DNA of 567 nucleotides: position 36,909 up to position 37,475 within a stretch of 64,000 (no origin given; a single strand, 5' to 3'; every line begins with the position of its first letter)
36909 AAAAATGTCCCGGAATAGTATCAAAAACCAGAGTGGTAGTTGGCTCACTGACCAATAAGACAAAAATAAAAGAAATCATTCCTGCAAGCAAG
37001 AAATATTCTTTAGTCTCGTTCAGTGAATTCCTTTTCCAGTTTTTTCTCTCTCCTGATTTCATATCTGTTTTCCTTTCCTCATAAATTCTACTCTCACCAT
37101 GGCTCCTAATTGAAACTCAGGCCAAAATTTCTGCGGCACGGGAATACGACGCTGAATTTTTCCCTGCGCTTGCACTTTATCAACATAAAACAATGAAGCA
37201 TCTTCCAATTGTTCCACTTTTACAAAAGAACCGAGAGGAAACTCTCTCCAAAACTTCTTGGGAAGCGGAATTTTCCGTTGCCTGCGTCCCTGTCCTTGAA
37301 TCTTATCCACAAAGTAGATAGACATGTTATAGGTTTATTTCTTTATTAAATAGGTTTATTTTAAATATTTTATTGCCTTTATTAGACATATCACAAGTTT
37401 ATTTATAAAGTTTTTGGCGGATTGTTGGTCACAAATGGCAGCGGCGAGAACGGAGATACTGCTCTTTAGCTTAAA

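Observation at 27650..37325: Operon of a single-chain tandem AbrB-fold regulator, a 3002-aa hyper-N-glycosylatable beta-helix surface protein and a PRC-barrel protein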

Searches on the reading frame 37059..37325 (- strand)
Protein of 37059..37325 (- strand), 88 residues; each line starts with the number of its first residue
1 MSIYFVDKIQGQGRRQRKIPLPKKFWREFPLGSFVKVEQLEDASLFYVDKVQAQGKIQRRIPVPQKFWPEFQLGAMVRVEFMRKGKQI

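Call 7: search_protein_families(library=pfam, proteins=[window:37059-37325:-], max_evalue=1)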
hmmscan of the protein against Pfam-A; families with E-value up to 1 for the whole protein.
window:37059-37325:- (88 aa): 1 family
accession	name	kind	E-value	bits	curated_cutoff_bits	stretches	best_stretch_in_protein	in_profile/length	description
PF06961.18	DUF1294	-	0.049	14.3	25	0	44-63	6-24/55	Protein of unknown function (DUF1294)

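Call 11: find_homologous_proteins(query=window:37059-37325:-, max_evalue=0.01)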
Query window:37059-37325:- (88 aa): 102 proteins with E <= 0.01 among 102 candidates.
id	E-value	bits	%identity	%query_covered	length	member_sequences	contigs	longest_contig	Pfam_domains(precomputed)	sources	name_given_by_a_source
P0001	7.1e-51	188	100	100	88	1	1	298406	-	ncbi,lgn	-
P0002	8.5e-44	165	88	98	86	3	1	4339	-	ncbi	-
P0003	7.6e-39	149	76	97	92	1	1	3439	-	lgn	-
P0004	1.8e-37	145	77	94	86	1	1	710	-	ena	-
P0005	2.2e-37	145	76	97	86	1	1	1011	-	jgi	-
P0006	3.0e-37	144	74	97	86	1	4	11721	-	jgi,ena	-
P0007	7.1e-37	143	78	97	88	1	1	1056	-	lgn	-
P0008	1.5e-36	142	74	97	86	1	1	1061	-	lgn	-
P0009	3.7e-36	141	74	97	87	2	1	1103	-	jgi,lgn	-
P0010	5.1e-36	140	73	97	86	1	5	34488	-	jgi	-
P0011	5.2e-36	140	75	97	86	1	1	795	-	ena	-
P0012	1.3e-35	139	74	97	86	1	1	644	-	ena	-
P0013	1.4e-35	139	75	94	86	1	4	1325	-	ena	-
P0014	2.2e-35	138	75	94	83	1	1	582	-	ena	-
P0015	6.3e-35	137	75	97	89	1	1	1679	-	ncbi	-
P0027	9.2e-34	133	69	97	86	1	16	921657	-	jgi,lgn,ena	jgi:hypothetical protein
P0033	1.6e-33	132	69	98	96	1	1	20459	PF24315.2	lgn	-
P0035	2.1e-33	132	69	95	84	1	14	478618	-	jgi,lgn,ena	jgi:hypothetical protein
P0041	5.4e-33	131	66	97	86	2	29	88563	-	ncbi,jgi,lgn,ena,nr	ncbi:MAG: hypothetical protein QT02_C0001G0103 [archaeon GW2011_AR9]|nr:MAG: hypothetical protein QT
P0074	4.0e-31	125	66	94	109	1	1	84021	-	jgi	jgi:hypothetical protein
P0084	4.8e-30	121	66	93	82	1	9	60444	-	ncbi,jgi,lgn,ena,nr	ncbi:hypothetical protein J4444_04130 [Candidatus Woesearchaeota archaeon]|nr:hypothetical protein [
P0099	7.4e-25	105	58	95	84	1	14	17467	-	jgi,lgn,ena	-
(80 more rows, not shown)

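Call 12: search_protein_families(library=pfam, proteins=[P0033, P0041, P0084, P0099, P0074], max_evalue=10)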
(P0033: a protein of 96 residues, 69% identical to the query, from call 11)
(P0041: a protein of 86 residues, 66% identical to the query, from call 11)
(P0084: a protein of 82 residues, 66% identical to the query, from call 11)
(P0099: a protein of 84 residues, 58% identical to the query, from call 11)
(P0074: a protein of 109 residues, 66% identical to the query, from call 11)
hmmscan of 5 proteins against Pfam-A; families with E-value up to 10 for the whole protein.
P0033 (96 aa): 3 families
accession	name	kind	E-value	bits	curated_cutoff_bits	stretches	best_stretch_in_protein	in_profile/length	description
PF24315.1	DUF7489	-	2.7e-06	27.5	27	2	10-44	22-57/65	Domain of unknown function (DUF7489)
PF06961.18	DUF1294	-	0.0049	17.5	25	1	53-70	7-23/55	Protein of unknown function (DUF1294)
PF12921.12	ATP13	-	0.069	13.5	26.7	1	9-38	71-97/114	Mitochondrial ATPase expression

P0041 (86 aa): 2 families
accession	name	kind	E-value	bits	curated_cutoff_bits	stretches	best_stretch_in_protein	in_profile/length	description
PF24315.1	DUF7489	-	0.013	15.7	27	2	1-27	23-49/65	Domain of unknown function (DUF7489)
PF12921.12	ATP13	-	0.19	12.1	26.7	0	41-69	71-96/114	Mitochondrial ATPase expression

P0084 (82 aa): 0 families

P0099 (84 aa): 0 families

P0074 (109 aa): 0 families

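Call 13: find_encoding_contigs(protein=P0001, flank=10000, max_places=3)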
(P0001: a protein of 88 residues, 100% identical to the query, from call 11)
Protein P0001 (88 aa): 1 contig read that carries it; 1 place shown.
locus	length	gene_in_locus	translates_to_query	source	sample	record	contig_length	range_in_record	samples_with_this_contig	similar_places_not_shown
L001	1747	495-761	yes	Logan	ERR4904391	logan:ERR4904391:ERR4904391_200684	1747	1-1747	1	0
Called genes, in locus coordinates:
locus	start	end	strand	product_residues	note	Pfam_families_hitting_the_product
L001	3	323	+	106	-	?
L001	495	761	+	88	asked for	-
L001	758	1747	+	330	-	?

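Call 14: find_encoding_contigs(protein=P0027, flank=10000, max_places=2)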
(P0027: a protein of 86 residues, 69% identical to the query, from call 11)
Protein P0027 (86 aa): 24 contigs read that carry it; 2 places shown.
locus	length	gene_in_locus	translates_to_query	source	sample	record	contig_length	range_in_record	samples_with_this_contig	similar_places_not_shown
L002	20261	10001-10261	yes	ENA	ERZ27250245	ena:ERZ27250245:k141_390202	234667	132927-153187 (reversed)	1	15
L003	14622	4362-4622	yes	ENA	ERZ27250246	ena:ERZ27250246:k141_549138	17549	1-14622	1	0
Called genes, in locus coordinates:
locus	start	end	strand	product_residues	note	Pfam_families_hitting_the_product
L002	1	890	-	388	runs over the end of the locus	-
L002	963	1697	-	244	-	-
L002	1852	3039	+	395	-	-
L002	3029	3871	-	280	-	-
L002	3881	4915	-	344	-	-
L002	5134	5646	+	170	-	PF00583:Acetyltransf_1, PF13508:Acetyltransf_7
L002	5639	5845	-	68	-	-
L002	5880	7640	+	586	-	PF04068:Fer4_RLI, PF12837:Fer4_6 (faint), PF14697:Fer4_21 (weak), PF00037:Fer4 (weak), PF02463:SMC_N, PF00005:ABC_tran, PF13304:AAA_21 (faint), PF00005:ABC_tran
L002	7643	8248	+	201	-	PF05724:TPMT, PF13489:Methyltransf_23, PF03848:TehB, PF13847:Methyltransf_31, PF08241:Methyltransf_11, PF08242:Methyltransf_12, PF13649:Methyltransf_25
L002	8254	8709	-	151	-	PF13473:Cupredoxin_1, PF00127:Copper-bind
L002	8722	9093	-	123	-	PF09685:MamF_MmsF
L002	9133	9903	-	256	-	PF01790:LGT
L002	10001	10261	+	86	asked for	-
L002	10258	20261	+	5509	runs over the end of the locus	PF13385:Laminin_G_3, PF10102:DUF2341, PF17963:Big_9 (weak), PF07705:CARDB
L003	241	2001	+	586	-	PF04068:Fer4_RLI, PF12837:Fer4_6 (faint), PF14697:Fer4_21 (weak), PF00037:Fer4 (weak), PF02463:SMC_N, PF00005:ABC_tran, PF13304:AAA_21 (faint), PF00005:ABC_tran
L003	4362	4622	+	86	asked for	-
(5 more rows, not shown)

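Call 15: find_encoding_contigs(protein=P0035, flank=10000, max_places=2)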
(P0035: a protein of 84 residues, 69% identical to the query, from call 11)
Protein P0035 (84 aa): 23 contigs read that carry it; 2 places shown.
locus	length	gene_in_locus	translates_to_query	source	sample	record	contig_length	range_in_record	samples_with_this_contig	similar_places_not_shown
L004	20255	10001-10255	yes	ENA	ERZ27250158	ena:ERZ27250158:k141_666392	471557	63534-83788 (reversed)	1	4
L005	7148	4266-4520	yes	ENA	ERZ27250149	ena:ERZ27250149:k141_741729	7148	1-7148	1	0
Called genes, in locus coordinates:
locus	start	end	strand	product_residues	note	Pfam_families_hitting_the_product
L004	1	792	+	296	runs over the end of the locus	PF10343:Q_salvage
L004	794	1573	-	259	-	PF00142:Fer4_NifH (faint), PF01656:CbiA, PF02374:ArsA_ATPase (weak), PF06564:CBP_BcsQ, PF09140:MipZ, PF10609:ParA, PF13614:AAA_31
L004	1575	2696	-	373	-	PF13481:AAA_25 (weak), PF03796:DnaB_C (weak), PF06745:ATPase, PF23442:DUF7125 (weak)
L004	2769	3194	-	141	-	PF01814:Hemerythrin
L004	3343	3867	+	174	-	PF24336:DUF7504 (weak)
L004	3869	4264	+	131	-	-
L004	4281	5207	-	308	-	PF02779:Transket_pyr, PF02780:Transketolase_C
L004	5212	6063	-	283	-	PF13292:DXP_synthase_N, PF00456:Transketolase_N, PF00676:E1_dh, PF02775:TPP_enzyme_C (faint)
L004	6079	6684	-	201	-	PF00834:Ribul_P_3_epim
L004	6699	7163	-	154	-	PF13302:Acetyltransf_3 (weak), PF13420:Acetyltransf_4, PF00583:Acetyltransf_1, PF13673:Acetyltransf_10, PF13508:Acetyltransf_7, PF08445:FR47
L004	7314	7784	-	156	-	PF02502:LacAB_rpiB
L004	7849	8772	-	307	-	PF01116:F_bP_aldolase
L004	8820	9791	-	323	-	PF00294:PfkB, PF08543:Phos_pyr_kin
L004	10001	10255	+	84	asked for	-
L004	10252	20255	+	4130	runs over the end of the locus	PF13229:Beta_helix (weak), PF13385:Laminin_G_3, PF00354:Pentaxin (faint), PF02210:Laminin_G_2 (faint), PF13385:Laminin_G_3, PF05048:NosD (weak), PF13229:Beta_helix, PF05048:NosD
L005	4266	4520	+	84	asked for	-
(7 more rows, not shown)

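Call 16: find_encoding_contigs(protein=P0041, flank=10000, max_places=2)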
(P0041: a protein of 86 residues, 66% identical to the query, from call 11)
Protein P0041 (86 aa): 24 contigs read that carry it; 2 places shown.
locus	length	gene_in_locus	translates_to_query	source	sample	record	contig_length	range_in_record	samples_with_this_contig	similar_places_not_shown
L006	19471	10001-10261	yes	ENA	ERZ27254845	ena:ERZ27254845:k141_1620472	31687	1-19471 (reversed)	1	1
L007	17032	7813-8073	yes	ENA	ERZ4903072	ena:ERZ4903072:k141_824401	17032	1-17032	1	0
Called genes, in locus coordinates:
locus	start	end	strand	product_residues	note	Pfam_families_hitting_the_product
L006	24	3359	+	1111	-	-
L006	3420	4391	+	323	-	-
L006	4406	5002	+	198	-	-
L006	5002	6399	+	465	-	-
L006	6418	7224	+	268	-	PF02374:ArsA_ATPase (weak), PF06564:CBP_BcsQ, PF09140:MipZ (faint), PF10609:ParA, PF13614:AAA_31, PF01656:CbiA, PF00142:Fer4_NifH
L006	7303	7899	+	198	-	-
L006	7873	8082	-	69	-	-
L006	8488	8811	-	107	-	PF02452:PemK_toxin (weak)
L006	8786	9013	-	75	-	-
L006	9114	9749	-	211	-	PF01790:LGT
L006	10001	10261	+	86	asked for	-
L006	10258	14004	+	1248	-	PF05048:NosD, PF13229:Beta_helix (weak)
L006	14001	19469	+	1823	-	?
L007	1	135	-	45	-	?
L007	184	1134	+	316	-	PF13737:DDE_Tnp_1_5, PF01609:DDE_Tnp_1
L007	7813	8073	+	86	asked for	-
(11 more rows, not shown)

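Call 24: find_related_loci(query=A1, collection=genome_contigs, flank=10000)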
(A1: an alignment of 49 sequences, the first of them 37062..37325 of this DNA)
Query A1 (88 aa) in genome_contigs; peptide patterns used: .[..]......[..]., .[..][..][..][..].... (x = any residue, [..] = any of these).
90 stretches matched a pattern; 14 encode a relative of the query (tblastn E <= 1e-3); 14 distinct loci.
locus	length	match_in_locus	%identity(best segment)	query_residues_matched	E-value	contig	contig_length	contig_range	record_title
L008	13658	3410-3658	69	2-83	3e-37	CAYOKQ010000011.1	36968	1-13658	MAG TPA_asm: uncultured Methanosarcinales archaeon isolate binchicken_co125_1105 genome assembly, contig: NODE_2190_leng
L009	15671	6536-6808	66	1-83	6e-37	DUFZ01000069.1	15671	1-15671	MAG TPA_asm: Candidatus Woesearchaeota archaeon isolate UBA10194 contig_12005, whole genome shotgun sequence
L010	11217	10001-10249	67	1-83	5e-37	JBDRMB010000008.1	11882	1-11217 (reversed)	MAG: archaeon isolate MEGAHIT-group-1.81 k141_115479, whole genome shotgun sequence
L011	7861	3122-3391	72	2-82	9e-37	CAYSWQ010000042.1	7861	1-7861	MAG TPA_asm: uncultured Methanosarcinales archaeon isolate SRP077602_co7_621 genome assembly, contig: NODE_39191_length_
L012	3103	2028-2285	66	1-86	8e-37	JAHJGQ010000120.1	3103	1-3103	MAG: Nanoarchaeota archaeon isolate Modern_marine_glass_biofilm.mb.79 Modern_marine_glas.mb.79_k141_1157836, whole genom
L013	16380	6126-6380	65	1-85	2e-36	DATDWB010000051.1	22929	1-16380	MAG TPA_asm: Candidatus Nanoarchaeia archaeon isolate SMAG_U8099 k141_956017, whole genome shotgun sequence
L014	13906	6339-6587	67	1-83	5e-36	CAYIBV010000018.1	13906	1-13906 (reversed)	MAG TPA_asm: uncultured Methanosarcinales archaeon isolate ERP119705_co19_921 genome assembly, contig: NODE_4092_length_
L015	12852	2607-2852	67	2-84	9e-36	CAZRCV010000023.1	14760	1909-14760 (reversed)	MAG TPA_asm: uncultured Methanosarcinales archaeon isolate SRP269290_co2_422 genome assembly, contig: NODE_4588_length_1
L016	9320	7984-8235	71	2-86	9e-39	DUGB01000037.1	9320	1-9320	MAG TPA_asm: Candidatus Woesearchaeota archaeon isolate UBA10204 contig_197878, whole genome shotgun sequence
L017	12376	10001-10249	63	2-85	2e-34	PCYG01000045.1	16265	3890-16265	MAG: Candidatus Woesearchaeota archaeon CG10_big_fil_rev_8_21_14_0_10_32_24 CG10_8_21_14_0.10_scaffold_21051_c, whole ge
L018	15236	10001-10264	60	1-85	7e-34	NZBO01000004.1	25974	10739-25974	MAG: archaeon isolate ARS1334 80679, whole genome shotgun sequence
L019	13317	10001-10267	60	2-87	2e-33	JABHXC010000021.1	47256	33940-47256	MAG: Candidatus Woesearchaeota archaeon isolate SI047_bin27 k141_354696, whole genome shotgun sequence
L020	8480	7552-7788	62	3-81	2e-32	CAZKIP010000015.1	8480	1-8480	MAG TPA_asm: uncultured Methanosarcinales archaeon isolate SRP200020_co5_333 genome assembly, contig: NODE_13101_length_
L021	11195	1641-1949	61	1-84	7e-32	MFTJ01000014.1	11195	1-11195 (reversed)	MAG: Candidatus Nomurabacteria bacterium RIFCSPHIGHO2_01_FULL_39_10 rifcsphigho2_01_scaffold_16348, whole genome shotgun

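Call 26: predict_structure(alignment_id=A1)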
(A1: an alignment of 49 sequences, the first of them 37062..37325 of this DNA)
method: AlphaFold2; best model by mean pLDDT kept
length: 88 residues; sequences in the alignment: 49
mean_pLDDT: 93.6   pTM: 0.82
mean pLDDT of the five models: 93.6, 93.3, 91.7, 90.1, 89.1
residues with pLDDT >= 90: 78; 70-90: 7; 50-70: 3; < 50: 0
segments of 3 or more residues with pLDDT < 50: none
pLDDT, mean of each block of 10 residues (from residue 1): 91 93 95 97 95 94 96 97 82
secondary structure, 60 per line:
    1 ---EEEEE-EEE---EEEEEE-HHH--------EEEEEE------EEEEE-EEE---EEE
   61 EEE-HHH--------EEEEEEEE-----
elements in order: E4-8 E10-12 E16-21 E34-39 E46-50 E52-54 E58-63 E76-83

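Call 34: search_solved_structures(query=A1, max_evalue=10, show_alignments=3)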
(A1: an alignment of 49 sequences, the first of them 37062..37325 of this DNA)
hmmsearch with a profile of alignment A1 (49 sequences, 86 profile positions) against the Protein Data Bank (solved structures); distinct sequences matched with E-value up to 10: 2.
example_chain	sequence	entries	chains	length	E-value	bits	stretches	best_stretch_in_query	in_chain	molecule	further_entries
6gse_A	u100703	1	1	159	1.5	12.1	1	13-64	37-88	Activity-regulated cytoskeleton-associated protein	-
7r1z_A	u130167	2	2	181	2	11.8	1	13-64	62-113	Activity-regulated cytoskeleton-associated protein | ARC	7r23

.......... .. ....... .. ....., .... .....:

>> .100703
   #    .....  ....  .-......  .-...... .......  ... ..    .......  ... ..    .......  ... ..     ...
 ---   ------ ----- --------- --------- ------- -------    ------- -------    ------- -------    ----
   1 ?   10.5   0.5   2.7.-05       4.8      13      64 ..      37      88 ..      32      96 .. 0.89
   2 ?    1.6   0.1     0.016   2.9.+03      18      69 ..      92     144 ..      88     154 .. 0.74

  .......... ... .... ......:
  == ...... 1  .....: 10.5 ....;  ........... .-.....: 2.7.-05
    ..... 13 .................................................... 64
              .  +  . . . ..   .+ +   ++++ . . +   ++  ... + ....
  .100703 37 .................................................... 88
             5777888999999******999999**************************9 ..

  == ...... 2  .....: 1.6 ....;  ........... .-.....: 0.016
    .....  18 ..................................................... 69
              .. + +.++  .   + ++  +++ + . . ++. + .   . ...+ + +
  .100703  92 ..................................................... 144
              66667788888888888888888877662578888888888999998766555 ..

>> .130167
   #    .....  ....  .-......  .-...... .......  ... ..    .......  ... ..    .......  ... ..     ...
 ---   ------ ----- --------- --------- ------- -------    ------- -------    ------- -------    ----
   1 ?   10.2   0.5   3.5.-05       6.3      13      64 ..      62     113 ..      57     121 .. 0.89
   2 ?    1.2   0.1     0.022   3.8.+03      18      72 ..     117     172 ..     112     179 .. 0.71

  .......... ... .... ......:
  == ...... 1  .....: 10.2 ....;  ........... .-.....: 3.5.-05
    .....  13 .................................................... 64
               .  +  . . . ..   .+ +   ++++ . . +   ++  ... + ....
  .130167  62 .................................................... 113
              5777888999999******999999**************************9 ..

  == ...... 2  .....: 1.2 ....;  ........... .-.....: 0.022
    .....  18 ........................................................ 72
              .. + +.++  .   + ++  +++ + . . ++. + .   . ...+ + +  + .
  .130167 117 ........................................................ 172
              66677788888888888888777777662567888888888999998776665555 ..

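Call 38: fold_search(model_id=the predicted structure, library=pdb)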
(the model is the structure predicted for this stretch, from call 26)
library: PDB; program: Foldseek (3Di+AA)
matches with E <= 10: 1008; with E <= 0.001: 0
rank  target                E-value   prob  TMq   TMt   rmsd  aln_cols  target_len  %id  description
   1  8ftm_A                1.9e-03  1.00  0.59  0.10   5.3       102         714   13  Setx-ssRNA-ADP-SO4 complex (released 2023-10-25)
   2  2d9r                  2.7e-03  1.00  0.68  0.70   2.8        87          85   15  Structure of Conserved Protein of Unknown Function PG0164 from Porphyromonas gingivalis [W83] (released 2006-01-24)
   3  8ftm_B                3.0e-03  1.00  0.61  0.10   5.1       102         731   13  Setx-ssRNA-ADP-SO4 complex (released 2023-10-25)
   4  8fth                  1.3e-02  1.00  0.61  0.06   4.6       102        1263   15  Chaetomium thermophilum SETX - NPPC internal deletion (released 2023-10-25)
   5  3bnw_A                2.6e-02  0.99  0.51  0.33   5.7        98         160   13  Crystal structure of riboflavin kinase from Trypanosoma brucei (released 2008-01-08)
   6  5a88_A                2.9e-02  0.99  0.52  0.36   5.2       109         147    9  Crystal structure of the riboflavin kinase module of FAD synthetase from Corynebacterium ammoniagenes in complex with  (released 2015-12-09)
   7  8ram_O                3.2e-02  1.00  0.58  0.10   5.3       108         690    9  Structure of Sen1 bound RNA Polymerase II pre-termination complex (released 2024-10-30)
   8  2glw_MODEL_1_A        3.8e-02  1.00  0.64  0.62   3.4        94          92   16  The solution structure of PHS018 from pyrococcus horikoshii (released 2006-12-05)
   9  4tko                  4.2e-02  1.00  0.53  0.18   4.1        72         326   15  Structure of the periplasmic adaptor protein EmrA (released 2014-07-09)
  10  4kku_B                4.7e-02  0.99  0.48  0.20   4.0        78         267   13  Structure of BesA (Selenomethinone derivative - P212121) (released 2013-07-10)
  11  4kkt_B                5.0e-02  0.99  0.48  0.20   4.0        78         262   13  Crystal Structure of BesA (P21 form) (released 2013-07-10)
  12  3bnw_B                5.0e-02  0.98  0.51  0.33   5.0        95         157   13  Crystal structure of riboflavin kinase from Trypanosoma brucei (released 2008-01-08)
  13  5a88_D                5.3e-02  0.96  0.48  0.35   5.5       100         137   10  Crystal structure of the riboflavin kinase module of FAD synthetase from Corynebacterium ammoniagenes in complex with  (released 2015-12-09)
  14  4kkt_C                5.6e-02  0.99  0.48  0.20   4.0        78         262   13  Crystal Structure of BesA (P21 form) (released 2013-07-10)
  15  4kkt_D                5.6e-02  0.99  0.48  0.20   4.0        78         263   13  Crystal Structure of BesA (P21 form) (released 2013-07-10)
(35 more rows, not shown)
